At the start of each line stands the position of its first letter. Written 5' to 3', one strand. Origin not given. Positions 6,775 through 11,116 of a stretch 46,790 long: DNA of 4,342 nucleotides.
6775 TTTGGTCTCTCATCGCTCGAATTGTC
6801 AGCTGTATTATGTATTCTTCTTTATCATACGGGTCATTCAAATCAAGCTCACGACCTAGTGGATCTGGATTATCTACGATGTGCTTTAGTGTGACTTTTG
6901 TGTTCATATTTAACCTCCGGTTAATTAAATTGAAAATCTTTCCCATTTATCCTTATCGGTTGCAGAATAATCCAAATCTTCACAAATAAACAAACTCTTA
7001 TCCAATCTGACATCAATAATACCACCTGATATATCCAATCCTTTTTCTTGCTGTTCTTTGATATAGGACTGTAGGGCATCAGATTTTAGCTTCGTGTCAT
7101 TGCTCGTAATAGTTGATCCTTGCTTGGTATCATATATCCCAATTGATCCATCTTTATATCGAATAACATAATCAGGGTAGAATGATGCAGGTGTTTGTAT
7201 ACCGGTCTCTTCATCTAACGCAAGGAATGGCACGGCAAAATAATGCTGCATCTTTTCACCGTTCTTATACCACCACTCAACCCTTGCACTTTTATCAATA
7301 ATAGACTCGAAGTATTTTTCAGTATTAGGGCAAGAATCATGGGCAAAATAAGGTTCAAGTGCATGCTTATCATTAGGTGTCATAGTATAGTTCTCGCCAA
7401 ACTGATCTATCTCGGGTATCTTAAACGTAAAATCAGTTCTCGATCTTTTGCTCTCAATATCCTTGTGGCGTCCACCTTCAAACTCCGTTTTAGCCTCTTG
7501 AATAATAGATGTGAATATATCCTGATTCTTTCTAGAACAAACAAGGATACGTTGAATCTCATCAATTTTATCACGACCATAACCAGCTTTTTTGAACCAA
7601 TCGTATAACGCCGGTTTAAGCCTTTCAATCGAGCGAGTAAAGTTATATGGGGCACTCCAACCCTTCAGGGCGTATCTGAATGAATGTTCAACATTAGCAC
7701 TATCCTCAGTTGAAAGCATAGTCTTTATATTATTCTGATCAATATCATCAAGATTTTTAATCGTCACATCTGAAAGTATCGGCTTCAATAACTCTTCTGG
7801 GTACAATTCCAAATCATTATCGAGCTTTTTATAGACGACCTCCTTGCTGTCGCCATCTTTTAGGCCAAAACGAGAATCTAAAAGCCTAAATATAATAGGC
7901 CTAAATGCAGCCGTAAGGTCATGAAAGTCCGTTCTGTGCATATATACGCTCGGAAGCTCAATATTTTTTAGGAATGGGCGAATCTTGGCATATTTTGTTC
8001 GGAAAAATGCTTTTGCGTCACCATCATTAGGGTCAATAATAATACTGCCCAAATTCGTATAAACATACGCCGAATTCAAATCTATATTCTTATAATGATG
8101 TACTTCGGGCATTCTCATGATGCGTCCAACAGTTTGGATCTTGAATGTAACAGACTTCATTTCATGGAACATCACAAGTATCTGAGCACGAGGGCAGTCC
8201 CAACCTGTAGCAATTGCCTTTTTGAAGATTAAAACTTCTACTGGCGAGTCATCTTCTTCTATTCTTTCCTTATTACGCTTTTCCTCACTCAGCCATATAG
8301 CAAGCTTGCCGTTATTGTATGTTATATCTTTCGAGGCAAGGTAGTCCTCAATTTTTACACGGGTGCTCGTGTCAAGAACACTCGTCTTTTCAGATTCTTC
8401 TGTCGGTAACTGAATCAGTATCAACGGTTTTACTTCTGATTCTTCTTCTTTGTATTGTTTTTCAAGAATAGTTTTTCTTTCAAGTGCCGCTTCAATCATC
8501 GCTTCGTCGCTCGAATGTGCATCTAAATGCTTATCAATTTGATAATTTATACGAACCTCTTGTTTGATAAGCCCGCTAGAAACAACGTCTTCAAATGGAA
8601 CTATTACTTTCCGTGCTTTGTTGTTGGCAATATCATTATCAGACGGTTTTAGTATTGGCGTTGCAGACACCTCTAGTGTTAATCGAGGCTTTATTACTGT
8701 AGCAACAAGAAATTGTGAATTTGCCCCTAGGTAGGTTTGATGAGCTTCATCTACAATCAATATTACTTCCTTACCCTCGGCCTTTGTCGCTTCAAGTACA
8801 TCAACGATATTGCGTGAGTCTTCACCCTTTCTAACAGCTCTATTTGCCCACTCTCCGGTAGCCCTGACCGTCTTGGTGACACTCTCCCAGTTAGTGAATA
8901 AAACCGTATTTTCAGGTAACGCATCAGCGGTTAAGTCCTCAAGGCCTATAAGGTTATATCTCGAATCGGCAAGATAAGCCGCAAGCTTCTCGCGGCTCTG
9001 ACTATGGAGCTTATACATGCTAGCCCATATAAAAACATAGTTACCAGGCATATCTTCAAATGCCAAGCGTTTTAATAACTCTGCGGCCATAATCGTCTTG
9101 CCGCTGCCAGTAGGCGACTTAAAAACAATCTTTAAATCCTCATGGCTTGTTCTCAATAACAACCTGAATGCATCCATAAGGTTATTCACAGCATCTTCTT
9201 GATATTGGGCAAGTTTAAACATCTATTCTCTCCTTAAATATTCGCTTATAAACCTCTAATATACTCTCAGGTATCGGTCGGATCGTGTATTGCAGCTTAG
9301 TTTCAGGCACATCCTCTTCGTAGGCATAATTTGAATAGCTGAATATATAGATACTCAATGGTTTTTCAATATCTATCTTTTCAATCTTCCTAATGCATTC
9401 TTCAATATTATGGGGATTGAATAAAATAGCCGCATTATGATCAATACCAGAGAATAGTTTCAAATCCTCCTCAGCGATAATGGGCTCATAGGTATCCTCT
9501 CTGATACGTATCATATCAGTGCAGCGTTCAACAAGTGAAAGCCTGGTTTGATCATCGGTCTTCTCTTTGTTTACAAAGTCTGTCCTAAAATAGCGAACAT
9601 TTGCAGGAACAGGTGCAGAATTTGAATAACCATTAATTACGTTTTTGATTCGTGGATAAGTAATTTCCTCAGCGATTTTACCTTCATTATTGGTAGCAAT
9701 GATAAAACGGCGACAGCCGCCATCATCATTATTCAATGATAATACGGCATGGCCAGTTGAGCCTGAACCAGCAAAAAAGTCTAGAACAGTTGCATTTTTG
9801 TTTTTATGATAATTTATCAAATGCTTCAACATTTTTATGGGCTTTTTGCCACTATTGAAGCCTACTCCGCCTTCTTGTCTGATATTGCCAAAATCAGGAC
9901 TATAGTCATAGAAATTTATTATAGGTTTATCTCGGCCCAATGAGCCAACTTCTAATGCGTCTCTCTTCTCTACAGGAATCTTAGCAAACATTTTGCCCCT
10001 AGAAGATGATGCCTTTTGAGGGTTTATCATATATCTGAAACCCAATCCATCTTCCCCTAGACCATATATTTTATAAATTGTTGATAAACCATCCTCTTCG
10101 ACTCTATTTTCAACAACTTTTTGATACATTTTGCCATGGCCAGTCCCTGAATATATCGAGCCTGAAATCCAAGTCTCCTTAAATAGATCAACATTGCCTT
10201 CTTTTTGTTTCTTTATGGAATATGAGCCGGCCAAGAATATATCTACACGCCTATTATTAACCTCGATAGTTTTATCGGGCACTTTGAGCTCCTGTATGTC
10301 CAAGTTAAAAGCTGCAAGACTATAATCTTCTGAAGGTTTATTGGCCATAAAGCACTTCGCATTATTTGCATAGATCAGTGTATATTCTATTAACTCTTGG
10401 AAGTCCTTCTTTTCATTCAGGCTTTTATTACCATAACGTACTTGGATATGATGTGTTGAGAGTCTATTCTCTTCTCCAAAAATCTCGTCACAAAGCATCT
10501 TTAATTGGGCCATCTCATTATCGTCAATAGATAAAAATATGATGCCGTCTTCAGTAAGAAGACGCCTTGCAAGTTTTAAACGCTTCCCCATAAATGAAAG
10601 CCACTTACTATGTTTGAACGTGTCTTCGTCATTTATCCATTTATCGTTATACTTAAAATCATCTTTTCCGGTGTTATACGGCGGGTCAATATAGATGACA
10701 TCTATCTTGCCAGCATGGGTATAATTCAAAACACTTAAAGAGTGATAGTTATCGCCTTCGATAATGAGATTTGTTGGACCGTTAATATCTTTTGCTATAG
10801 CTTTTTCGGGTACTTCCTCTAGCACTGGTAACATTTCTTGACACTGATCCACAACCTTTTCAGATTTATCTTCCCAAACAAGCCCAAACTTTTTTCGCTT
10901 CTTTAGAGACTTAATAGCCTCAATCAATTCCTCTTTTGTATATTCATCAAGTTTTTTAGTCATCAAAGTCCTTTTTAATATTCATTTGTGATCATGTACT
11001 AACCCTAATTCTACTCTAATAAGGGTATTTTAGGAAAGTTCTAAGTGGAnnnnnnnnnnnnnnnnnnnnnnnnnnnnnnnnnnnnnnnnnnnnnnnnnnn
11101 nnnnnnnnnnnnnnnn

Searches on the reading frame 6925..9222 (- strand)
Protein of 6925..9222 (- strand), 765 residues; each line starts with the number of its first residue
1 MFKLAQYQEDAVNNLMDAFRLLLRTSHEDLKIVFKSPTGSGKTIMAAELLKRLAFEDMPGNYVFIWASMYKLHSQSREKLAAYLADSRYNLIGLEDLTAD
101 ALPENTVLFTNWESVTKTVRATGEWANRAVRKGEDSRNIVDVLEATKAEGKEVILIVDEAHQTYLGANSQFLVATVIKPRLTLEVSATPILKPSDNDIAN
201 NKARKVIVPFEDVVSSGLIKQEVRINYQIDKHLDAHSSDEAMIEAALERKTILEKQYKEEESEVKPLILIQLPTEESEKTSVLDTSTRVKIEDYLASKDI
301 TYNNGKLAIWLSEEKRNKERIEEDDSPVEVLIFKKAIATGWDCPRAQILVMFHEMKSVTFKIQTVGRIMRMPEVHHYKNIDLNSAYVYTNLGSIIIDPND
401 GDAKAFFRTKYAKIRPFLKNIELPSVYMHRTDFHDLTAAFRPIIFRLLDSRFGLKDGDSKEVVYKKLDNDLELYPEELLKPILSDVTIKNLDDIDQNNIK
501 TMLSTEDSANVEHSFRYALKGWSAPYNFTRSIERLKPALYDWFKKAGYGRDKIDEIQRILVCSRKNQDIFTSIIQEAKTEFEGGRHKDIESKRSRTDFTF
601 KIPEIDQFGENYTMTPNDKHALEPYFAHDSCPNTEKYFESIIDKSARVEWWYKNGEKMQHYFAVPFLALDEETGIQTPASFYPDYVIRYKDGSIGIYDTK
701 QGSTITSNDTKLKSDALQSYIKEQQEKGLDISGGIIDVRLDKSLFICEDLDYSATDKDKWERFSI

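Call 66: search_protein_families(library=pfam, proteins=[window:6925-9222:-], max_evalue=0.00001)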
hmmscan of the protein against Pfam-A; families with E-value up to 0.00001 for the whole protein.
window:6925-9222:- (765 aa): 1 family
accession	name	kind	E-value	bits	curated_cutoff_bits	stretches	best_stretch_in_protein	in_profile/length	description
PF04851.21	ResIII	-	5.7e-17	62.6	22.5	1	2-190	2-163/164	Type III restriction enzyme, res subunit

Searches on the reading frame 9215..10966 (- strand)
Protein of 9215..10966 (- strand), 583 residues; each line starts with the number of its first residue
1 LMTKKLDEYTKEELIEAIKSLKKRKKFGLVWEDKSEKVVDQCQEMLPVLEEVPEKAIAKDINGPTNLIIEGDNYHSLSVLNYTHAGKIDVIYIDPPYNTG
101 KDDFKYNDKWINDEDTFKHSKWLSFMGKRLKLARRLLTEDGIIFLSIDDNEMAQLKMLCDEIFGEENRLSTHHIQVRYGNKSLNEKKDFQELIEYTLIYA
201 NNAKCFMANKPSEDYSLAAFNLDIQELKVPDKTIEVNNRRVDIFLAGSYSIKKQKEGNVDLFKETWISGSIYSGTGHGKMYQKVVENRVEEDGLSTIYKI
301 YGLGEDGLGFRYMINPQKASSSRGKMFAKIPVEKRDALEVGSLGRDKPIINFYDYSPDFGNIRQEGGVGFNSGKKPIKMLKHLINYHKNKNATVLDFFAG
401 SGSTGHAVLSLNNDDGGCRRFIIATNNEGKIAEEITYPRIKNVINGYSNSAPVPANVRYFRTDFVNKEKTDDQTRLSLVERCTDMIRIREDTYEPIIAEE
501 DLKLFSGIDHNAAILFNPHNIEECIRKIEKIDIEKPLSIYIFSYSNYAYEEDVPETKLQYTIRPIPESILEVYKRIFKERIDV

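Call 66: search_protein_families(library=pfam, proteins=[window:9215-10966:-], max_evalue=0.00001)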
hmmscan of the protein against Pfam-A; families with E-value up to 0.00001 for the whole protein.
window:9215-10966:- (583 aa): 1 family
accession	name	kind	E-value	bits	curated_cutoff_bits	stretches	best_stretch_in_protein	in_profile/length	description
PF01555.25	N6_N4_Mtase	-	5.3e-35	121.8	26.7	1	88-414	1-205/221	DNA methylase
